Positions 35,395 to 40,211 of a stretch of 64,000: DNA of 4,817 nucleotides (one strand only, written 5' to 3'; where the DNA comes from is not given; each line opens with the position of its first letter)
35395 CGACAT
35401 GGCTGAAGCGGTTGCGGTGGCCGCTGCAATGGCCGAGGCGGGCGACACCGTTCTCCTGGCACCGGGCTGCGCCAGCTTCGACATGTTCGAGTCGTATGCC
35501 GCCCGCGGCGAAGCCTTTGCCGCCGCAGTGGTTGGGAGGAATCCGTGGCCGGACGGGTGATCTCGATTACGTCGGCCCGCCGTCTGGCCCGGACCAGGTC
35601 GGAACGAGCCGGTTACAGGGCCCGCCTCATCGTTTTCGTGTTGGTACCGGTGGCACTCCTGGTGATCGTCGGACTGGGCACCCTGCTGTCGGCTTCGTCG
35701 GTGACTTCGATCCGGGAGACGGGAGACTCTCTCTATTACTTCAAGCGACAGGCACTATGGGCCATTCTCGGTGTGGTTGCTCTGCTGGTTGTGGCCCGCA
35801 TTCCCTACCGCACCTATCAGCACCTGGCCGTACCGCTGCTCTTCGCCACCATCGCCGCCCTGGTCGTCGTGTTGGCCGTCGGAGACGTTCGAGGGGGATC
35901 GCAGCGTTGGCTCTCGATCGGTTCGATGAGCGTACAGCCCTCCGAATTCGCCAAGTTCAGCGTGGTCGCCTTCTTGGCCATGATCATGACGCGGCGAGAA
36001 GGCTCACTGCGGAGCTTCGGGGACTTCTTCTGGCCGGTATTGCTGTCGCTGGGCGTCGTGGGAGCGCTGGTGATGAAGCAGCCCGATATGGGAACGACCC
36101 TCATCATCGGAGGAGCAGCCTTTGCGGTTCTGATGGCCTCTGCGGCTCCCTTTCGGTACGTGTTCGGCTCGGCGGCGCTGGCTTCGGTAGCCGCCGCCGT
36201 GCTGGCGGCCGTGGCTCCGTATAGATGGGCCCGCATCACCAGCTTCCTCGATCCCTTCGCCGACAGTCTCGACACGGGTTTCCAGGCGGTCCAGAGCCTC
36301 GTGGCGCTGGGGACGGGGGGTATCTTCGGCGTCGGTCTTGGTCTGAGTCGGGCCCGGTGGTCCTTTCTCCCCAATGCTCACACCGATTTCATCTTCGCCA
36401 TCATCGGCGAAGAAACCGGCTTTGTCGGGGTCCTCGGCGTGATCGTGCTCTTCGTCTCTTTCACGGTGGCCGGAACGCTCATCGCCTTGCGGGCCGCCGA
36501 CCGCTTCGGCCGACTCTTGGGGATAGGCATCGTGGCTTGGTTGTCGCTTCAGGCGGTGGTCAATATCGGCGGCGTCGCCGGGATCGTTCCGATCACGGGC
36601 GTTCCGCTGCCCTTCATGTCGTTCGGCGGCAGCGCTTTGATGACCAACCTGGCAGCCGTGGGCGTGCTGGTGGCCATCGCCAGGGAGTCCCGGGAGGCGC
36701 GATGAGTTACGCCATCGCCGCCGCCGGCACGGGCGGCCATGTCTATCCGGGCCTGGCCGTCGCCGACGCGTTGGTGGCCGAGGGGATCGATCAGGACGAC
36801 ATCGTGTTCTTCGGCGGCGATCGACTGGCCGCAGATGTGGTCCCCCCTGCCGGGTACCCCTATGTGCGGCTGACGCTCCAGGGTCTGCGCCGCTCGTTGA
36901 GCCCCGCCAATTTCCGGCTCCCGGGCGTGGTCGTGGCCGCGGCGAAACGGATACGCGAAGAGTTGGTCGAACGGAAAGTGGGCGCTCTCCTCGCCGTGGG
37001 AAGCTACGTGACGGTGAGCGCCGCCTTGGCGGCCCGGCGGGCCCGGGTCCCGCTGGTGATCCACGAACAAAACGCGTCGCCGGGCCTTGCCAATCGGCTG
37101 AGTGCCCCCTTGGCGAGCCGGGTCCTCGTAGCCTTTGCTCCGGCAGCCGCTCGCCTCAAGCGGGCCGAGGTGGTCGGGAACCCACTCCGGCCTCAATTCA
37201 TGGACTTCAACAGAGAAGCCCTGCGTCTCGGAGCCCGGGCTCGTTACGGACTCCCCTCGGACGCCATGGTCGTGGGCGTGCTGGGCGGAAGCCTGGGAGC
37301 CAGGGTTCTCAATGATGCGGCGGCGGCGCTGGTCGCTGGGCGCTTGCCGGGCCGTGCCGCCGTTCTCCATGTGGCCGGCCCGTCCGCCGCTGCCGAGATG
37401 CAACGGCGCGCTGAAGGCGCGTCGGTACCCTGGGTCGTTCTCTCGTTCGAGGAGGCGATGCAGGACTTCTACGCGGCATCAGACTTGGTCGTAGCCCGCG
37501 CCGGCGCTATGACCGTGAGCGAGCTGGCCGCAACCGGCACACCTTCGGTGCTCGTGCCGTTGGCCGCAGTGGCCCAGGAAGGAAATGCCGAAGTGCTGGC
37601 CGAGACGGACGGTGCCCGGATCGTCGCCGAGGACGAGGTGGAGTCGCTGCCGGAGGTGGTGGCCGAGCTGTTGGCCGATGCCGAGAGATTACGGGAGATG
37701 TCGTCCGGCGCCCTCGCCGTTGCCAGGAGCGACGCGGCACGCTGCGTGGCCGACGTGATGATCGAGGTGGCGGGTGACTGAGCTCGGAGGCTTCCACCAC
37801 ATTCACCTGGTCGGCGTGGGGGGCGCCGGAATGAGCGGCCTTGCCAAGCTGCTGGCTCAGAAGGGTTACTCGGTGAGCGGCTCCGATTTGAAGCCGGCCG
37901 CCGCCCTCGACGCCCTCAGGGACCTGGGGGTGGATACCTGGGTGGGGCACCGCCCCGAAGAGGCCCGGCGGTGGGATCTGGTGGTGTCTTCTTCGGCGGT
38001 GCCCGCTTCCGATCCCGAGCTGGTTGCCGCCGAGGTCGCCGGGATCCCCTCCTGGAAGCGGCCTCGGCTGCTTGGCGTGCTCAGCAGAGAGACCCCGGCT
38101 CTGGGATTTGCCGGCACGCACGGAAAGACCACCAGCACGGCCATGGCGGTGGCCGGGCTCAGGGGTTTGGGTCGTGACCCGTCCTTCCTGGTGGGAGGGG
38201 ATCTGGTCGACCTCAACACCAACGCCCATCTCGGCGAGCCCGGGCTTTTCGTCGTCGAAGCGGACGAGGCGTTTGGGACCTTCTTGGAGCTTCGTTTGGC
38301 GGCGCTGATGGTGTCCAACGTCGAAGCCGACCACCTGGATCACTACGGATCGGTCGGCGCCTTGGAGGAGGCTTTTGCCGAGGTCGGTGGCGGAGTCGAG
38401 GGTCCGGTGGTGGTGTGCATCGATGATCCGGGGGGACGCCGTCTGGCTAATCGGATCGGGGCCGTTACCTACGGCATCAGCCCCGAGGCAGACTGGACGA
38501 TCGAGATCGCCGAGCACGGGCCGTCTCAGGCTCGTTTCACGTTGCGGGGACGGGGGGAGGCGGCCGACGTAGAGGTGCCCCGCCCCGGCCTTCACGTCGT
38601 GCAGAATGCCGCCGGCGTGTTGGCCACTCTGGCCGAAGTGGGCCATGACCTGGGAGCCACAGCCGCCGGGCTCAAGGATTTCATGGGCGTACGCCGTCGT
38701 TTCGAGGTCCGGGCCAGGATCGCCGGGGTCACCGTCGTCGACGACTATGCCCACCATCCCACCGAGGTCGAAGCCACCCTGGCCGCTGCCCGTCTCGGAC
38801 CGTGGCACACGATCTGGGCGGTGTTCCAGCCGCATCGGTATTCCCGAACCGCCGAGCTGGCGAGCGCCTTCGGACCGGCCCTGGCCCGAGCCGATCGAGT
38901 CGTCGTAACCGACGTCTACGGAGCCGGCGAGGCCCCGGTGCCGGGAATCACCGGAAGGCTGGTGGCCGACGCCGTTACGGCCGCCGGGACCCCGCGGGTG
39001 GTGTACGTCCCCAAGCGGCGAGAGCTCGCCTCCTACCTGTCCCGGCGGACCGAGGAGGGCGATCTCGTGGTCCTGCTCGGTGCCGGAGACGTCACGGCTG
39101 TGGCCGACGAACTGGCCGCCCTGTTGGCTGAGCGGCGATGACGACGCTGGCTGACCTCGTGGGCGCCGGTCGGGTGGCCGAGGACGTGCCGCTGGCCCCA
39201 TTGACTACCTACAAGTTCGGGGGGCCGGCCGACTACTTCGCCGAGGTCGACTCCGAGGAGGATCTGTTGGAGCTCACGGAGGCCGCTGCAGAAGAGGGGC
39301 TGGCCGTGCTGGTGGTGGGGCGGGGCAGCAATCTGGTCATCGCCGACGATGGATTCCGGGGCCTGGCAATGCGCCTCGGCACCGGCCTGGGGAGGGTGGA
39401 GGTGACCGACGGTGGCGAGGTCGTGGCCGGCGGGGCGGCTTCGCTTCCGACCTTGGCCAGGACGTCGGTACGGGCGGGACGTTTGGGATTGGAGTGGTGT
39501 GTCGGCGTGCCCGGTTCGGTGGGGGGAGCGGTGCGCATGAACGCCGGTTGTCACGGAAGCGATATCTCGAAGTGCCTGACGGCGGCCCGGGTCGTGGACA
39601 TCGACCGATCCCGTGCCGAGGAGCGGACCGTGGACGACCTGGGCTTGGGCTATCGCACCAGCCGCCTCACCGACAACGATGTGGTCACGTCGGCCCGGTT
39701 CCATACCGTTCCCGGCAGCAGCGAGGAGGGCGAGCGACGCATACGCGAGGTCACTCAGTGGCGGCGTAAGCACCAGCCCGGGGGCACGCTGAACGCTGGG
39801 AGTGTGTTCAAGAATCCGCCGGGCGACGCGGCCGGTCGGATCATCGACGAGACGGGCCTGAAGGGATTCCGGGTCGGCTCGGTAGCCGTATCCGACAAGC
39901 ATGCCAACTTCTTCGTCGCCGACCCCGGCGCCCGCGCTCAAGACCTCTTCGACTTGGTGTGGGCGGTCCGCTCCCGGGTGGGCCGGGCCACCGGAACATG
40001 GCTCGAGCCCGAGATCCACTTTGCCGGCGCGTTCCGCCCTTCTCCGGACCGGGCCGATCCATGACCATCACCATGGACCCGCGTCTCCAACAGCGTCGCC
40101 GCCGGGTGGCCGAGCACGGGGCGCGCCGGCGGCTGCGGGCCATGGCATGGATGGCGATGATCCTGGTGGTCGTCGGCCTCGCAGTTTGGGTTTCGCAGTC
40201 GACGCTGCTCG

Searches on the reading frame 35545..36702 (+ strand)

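Call 67: search_protein_families(library=pfam, proteins=[window:35545-36702:+], max_evalue=0.00001)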
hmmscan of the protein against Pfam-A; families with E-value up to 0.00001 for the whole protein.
window:35545-36702:+ (386 aa): 1 family
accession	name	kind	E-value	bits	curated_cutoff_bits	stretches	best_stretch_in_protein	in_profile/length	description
PF01098.24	FTSW_RODA_SPOVE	-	1e-104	350.8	26.4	1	34-383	6-355/356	Cell cycle protein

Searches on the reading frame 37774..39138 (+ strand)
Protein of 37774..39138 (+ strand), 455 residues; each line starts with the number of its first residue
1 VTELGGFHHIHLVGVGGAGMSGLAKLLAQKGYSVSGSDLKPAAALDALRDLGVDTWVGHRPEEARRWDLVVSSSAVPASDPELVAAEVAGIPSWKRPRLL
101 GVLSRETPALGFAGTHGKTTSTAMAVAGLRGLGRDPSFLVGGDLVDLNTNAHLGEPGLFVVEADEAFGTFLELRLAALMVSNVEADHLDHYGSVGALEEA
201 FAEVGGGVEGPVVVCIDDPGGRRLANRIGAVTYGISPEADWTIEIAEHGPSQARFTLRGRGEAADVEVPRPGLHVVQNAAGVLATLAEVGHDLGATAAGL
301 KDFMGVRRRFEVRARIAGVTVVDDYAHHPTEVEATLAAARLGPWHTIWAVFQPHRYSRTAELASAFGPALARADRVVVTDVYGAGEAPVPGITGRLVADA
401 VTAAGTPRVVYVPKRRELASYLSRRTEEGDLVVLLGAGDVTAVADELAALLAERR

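Call 67: search_protein_families(library=pfam, proteins=[window:37774-39138:+], max_evalue=0.00001)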
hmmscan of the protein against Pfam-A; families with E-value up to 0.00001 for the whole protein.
window:37774-39138:+ (455 aa): 3 families
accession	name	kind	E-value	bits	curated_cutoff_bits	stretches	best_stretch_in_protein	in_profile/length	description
PF02875.26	Mur_ligase_C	-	3.5e-24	86.5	28.4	1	308-438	1-127/127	Mur ligase, glutamate ligase domain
PF01225.30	Mur_ligase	-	1.2e-21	77.3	21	1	9-105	1-92/95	Mur ligase family, catalytic domain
PF08245.18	Mur_ligase_M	-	8.4e-13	49.2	24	1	113-285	2-199/200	Mur ligase middle domain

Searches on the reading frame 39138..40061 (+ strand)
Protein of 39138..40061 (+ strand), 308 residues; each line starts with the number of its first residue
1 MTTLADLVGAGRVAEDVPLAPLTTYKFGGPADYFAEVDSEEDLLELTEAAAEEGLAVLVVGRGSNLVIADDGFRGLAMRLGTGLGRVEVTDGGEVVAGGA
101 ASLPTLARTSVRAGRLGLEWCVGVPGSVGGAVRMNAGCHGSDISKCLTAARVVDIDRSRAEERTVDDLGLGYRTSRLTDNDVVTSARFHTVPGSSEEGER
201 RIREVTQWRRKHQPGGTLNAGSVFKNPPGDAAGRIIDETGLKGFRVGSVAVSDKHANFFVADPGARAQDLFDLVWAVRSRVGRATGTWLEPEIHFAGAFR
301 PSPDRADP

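Call 67: search_protein_families(library=pfam, proteins=[window:39138-40061:+], max_evalue=0.00001)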
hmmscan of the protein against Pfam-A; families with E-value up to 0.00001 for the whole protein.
window:39138-40061:+ (308 aa): 2 families
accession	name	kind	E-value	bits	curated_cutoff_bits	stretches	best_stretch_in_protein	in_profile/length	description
PF02873.21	MurB_C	-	7.3e-28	97.1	27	1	200-295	4-98/99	UDP-N-acetylenolpyruvoylglucosamine reductase, C-terminal domain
PF01565.28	FAD_binding_4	-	1.4e-16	60.9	26.4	1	32-154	2-130/139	FAD binding domain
